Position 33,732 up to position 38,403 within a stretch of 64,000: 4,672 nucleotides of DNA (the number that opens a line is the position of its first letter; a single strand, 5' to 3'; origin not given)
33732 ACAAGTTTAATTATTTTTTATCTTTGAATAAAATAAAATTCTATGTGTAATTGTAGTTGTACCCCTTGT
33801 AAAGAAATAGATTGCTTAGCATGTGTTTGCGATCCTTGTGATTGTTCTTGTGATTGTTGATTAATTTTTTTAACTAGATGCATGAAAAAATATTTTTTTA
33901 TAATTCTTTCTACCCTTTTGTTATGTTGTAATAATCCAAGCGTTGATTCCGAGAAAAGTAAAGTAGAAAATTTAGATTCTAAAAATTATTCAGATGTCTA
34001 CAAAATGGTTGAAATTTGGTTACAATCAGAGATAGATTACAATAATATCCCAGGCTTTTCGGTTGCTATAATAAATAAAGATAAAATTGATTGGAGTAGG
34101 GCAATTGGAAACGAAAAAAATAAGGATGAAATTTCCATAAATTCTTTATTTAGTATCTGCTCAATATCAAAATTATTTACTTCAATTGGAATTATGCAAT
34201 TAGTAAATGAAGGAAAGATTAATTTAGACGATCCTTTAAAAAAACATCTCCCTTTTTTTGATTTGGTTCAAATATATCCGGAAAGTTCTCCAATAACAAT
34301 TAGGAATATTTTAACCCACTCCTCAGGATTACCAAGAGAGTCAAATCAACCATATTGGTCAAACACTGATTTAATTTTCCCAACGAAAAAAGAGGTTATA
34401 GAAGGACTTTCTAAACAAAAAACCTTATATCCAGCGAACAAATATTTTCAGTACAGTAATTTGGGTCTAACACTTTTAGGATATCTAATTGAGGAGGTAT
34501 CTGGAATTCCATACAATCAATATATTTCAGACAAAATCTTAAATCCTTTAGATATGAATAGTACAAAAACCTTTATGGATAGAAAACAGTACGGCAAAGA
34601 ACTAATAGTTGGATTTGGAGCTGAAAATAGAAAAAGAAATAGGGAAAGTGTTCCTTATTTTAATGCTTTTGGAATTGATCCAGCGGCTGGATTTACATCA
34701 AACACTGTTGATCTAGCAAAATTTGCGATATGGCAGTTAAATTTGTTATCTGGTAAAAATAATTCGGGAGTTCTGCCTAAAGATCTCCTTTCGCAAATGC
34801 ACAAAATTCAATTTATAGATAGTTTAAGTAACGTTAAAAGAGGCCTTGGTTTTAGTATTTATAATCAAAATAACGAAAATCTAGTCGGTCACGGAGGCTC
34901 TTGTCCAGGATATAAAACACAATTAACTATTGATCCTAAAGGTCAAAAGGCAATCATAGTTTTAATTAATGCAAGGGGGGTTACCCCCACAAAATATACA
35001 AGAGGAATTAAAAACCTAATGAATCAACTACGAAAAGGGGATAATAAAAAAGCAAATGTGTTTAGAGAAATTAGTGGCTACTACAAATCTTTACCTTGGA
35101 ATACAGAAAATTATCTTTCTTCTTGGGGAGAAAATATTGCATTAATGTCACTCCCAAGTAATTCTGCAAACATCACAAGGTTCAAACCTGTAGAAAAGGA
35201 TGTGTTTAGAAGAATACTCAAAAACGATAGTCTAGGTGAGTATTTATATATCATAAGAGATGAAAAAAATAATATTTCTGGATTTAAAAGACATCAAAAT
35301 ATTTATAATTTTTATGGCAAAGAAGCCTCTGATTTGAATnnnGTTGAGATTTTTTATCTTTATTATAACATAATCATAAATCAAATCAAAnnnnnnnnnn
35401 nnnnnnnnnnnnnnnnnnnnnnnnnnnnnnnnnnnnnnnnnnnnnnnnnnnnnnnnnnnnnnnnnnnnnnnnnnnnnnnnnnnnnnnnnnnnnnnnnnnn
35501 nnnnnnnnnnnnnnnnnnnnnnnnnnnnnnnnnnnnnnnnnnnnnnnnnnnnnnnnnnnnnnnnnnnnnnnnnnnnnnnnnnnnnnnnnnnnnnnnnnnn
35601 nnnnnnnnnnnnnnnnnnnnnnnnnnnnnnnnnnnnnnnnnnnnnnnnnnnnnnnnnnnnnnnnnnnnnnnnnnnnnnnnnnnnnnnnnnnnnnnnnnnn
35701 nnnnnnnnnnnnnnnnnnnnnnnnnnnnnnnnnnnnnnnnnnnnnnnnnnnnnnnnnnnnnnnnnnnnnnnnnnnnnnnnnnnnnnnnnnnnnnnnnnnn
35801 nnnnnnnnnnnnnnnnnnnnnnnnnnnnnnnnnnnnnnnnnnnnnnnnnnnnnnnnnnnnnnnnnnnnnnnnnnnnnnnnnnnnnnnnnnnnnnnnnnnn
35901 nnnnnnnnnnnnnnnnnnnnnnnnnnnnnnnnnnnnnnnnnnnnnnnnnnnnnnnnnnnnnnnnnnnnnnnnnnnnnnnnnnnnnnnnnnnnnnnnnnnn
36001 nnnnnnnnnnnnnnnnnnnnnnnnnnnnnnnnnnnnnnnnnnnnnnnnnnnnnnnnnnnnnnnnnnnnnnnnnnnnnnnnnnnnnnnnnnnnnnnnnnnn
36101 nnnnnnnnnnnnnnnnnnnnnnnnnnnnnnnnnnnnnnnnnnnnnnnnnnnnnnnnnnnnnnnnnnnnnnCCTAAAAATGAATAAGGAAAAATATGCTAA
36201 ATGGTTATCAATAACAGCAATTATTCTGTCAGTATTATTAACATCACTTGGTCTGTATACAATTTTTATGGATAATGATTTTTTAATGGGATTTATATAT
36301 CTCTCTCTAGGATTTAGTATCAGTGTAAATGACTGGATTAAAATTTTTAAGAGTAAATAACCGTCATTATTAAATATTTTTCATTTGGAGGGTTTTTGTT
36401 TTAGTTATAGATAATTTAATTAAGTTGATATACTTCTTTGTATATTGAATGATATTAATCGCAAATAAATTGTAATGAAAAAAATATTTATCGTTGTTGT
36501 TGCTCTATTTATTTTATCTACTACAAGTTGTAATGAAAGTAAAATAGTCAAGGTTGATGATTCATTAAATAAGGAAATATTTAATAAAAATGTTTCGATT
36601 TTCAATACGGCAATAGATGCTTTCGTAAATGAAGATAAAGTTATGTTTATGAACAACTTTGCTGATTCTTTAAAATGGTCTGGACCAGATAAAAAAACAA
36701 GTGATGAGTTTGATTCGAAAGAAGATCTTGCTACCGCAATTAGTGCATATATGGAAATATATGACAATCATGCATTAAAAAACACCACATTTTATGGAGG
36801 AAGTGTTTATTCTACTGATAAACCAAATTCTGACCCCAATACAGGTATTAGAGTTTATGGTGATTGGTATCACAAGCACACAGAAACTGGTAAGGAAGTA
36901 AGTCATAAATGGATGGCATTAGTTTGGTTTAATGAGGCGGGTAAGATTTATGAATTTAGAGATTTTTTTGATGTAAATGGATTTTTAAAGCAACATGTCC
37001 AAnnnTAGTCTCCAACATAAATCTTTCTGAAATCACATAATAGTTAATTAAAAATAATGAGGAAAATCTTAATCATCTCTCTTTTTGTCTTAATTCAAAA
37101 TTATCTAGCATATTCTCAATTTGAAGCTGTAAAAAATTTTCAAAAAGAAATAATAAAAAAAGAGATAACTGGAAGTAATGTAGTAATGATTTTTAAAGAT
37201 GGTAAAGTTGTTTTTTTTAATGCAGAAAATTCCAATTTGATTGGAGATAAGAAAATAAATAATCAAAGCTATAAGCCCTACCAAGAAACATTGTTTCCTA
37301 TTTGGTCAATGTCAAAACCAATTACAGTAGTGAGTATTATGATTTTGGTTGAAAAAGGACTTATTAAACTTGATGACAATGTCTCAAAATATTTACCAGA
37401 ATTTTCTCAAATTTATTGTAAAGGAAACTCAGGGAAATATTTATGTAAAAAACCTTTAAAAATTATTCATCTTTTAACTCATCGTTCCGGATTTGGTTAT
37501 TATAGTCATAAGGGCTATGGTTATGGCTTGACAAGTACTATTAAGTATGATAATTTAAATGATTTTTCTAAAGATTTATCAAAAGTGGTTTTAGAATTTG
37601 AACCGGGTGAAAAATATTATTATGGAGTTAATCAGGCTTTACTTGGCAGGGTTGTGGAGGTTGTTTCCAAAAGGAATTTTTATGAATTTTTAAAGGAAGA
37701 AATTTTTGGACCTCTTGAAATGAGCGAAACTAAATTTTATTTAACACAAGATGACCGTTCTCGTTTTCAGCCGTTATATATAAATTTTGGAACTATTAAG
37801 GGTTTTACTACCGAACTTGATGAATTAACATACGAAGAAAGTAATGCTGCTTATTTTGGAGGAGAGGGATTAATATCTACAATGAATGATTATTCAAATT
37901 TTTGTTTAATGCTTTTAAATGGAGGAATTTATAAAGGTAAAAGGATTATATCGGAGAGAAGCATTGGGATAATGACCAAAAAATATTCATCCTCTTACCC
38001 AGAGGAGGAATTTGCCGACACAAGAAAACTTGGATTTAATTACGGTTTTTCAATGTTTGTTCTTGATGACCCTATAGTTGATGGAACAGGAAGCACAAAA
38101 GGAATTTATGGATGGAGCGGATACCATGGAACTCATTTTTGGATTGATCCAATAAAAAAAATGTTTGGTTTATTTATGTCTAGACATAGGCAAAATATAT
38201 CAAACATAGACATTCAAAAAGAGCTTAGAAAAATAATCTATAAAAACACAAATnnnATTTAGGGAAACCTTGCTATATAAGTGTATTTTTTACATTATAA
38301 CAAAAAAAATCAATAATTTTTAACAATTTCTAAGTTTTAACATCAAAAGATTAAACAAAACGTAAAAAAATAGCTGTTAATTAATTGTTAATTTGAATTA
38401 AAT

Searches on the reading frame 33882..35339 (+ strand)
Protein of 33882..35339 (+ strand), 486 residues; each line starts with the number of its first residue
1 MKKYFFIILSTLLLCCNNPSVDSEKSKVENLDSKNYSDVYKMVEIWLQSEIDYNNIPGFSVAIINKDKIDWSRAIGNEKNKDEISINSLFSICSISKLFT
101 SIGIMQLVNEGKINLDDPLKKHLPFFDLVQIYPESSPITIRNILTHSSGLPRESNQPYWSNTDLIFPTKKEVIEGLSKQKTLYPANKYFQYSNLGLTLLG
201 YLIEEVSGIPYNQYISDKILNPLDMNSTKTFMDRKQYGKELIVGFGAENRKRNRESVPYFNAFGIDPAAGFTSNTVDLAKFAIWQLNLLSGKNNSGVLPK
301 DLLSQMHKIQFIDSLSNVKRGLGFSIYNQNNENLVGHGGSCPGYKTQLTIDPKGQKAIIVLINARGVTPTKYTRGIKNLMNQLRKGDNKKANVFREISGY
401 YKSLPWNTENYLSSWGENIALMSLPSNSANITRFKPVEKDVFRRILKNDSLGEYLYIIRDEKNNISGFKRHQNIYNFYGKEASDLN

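Call 9: find_related_loci(query=window:33882-35339:+, collection=genome_contigs, flank=3000)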
Query window:33882-35339:+ (486 aa) in genome_contigs; peptide patterns used: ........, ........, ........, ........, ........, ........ (x = any residue, [..] = any of these).
309 stretches matched a pattern; 32 encode a relative of the query (tblastn E <= 1e-3); 32 distinct loci.
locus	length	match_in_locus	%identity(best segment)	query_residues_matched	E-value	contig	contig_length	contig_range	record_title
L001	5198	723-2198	86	1-486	0e+0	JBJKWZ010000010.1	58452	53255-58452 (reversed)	MAG: Flavobacteriaceae bacterium isolate LRMED-104 Flavobacteriaceae-LRMED-104-C293, whole genome shotgun sequence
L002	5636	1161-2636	84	1-486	0e+0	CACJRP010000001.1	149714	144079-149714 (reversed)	MAG: uncultured Bacteroidetes bacterium isolate AG-915-O22 genome assembly, contig: AG-915-O22_NODE_1, whole genome shot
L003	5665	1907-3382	82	1-486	0e+0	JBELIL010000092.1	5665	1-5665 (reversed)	MAG: Flavobacteriales bacterium isolate REMEI108_ass_metaspades_bin.106 NODE_16666_length_5665_cov_6.940642, whole genom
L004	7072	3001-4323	30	41-473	2e-68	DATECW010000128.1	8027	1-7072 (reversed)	MAG TPA_asm: Bacteroidota bacterium isolate SMAG_U8282 k141_1140649, whole genome shotgun sequence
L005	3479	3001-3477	50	42-198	1e-44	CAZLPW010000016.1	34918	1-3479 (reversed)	MAG TPA_asm: uncultured bacterium isolate SRP077602_co3_801 genome assembly, contig: NODE_1248_length_34918_cov_4.487824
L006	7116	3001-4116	30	1-388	3e-33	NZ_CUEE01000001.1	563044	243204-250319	Staphylococcus borealis strain 51-48, whole genome shotgun sequence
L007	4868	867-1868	28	40-366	1e-32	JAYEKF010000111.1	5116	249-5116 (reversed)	MAG: Thermoproteota archaeon isolate MAG144 MAG144_111, whole genome shotgun sequence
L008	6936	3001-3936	28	41-364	5e-31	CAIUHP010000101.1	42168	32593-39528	MAG: uncultured Armatimonadetes bacterium isolate Umea_bin-06016 genome assembly, contig: bin-06016:101/119, whole genom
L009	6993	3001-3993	24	54-376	2e-29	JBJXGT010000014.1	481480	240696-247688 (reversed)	MAG: Gemmatimonadales bacterium isolate F1F2.bin.18 k127_9349892, whole genome shotgun sequence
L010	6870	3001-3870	29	60-363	8e-28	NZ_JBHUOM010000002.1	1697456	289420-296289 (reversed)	Spirosoma flavum strain KCTC 52490 platanus_K_17_124_2, whole genome shotgun sequence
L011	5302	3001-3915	27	61-364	3e-27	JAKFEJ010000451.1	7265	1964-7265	MAG: Chitinophagaceae bacterium isolate LC070 contig-124_9035, whole genome shotgun sequence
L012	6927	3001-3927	27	57-379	4e-26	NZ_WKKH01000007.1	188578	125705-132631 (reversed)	Pedobacter petrophilus strain LMG 29686 Contig007, whole genome shotgun sequence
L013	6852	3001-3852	30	90-383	1e-24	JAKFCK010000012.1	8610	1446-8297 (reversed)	MAG: Chitinophagaceae bacterium isolate LC019 contig-124_11963, whole genome shotgun sequence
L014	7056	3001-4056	25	60-405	2e-24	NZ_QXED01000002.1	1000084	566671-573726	Fibrisoma montanum strain HYT19 NODE_2_length_1000084_cov_22.960030, whole genome shotgun sequence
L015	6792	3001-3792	29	90-369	8e-23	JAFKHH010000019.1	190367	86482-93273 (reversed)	MAG: Filimonas sp. isolate SCN18_14_9_16_R5_B_42_18 SCN18_14_9_16_R5_B_scaffold_79, whole genome shotgun sequence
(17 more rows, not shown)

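Call 10: search_protein_families(library=pfam, proteins=[window:33882-35339:+])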
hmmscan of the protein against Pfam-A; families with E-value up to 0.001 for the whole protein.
window:33882-35339:+ (486 aa): 1 family
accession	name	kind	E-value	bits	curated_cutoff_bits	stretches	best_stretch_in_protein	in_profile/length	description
PF00144.29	Beta-lactamase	-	3.3e-55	188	27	1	54-367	12-313/329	Beta-lactamase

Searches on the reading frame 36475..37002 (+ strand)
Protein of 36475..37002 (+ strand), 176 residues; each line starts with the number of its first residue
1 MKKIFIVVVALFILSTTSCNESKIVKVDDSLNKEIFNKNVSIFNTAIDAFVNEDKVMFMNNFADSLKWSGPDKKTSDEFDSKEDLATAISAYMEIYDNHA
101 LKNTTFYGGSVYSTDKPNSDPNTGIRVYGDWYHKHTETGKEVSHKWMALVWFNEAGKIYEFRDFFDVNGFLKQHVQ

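Call 10: search_protein_families(library=pfam, proteins=[window:36475-37002:+])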
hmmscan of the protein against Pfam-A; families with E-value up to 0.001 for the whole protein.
window:36475-37002:+ (176 aa): 0 families

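Call 29: search_protein_families(library=ncbifam, proteins=[window:36475-37002:+], max_evalue=0.01)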
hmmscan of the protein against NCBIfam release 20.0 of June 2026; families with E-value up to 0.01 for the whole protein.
window:36475-37002:+ (176 aa): 1 family
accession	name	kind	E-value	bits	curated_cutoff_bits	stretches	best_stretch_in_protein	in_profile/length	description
NF050142.1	PG1828_fam_lipo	equivalog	0.00088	20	50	1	1-23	1-23/59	PG1828 family lipoprotein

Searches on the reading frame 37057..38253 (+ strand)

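Call 10: search_protein_families(library=pfam, proteins=[window:37057-38253:+])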
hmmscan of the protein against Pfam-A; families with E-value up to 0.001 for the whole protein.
window:37057-38253:+ (399 aa): 1 family
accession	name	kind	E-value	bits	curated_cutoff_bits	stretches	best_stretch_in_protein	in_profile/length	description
PF00144.29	Beta-lactamase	-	8.1e-48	163.7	27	1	42-379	18-312/329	Beta-lactamase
